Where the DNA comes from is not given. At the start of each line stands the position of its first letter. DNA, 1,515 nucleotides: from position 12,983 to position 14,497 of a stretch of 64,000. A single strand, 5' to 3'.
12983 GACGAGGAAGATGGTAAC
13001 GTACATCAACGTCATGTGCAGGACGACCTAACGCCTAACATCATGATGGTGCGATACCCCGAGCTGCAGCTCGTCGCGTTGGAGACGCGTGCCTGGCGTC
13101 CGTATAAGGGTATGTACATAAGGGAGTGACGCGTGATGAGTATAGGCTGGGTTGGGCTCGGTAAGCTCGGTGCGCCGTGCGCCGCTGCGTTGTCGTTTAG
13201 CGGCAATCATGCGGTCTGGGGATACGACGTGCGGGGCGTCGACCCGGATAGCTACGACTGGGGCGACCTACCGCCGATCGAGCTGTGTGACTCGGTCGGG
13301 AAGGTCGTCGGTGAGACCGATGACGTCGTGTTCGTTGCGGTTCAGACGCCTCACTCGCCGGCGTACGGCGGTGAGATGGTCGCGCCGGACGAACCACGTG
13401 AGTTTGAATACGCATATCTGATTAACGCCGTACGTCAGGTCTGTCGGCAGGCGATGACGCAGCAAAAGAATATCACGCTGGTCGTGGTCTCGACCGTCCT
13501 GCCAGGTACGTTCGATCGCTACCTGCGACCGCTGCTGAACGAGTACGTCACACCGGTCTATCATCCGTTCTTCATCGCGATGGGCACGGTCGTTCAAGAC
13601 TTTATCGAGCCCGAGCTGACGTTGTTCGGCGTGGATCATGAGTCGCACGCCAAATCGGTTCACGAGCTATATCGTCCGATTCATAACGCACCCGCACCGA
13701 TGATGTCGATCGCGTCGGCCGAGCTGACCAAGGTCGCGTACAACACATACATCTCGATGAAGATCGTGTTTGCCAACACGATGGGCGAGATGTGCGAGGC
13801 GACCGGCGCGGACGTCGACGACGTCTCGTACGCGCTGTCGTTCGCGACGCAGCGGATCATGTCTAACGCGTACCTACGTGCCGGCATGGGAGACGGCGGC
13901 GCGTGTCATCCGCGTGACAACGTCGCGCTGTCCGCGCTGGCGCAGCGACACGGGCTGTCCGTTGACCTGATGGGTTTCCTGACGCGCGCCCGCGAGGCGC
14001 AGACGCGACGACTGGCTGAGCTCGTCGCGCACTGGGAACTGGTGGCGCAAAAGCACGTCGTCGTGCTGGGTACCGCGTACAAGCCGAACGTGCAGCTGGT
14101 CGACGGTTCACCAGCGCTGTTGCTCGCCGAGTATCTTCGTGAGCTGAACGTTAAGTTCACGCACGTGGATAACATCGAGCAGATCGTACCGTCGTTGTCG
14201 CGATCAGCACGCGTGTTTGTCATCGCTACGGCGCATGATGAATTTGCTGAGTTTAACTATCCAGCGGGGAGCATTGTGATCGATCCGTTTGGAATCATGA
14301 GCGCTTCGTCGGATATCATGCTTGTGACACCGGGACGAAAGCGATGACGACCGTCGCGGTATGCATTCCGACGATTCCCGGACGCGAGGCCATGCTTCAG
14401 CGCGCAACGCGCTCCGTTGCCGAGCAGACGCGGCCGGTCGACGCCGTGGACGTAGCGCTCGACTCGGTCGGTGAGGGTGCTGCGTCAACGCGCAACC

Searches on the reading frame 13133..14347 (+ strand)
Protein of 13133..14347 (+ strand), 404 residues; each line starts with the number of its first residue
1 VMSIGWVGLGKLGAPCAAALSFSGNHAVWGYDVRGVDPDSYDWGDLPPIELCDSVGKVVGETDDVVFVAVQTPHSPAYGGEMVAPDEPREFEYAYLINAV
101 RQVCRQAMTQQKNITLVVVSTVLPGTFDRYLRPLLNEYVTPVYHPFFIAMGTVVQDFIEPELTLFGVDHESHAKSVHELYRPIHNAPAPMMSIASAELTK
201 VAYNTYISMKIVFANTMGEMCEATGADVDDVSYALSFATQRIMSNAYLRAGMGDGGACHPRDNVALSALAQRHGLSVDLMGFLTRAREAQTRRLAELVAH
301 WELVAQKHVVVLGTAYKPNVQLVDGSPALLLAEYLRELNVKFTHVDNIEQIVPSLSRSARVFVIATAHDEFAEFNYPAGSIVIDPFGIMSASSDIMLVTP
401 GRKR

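Call 11: search_protein_families(library=phrogs, proteins=[window:13133-14347:+], max_evalue=0.00001)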
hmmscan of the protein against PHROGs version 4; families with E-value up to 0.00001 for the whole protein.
window:13133-14347:+ (404 aa): 1 family
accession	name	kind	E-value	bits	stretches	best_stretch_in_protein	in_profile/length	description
phrog_9148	-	other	1.6e-68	232.5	1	2-375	1-377/382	UDP-glucose dehydrogenase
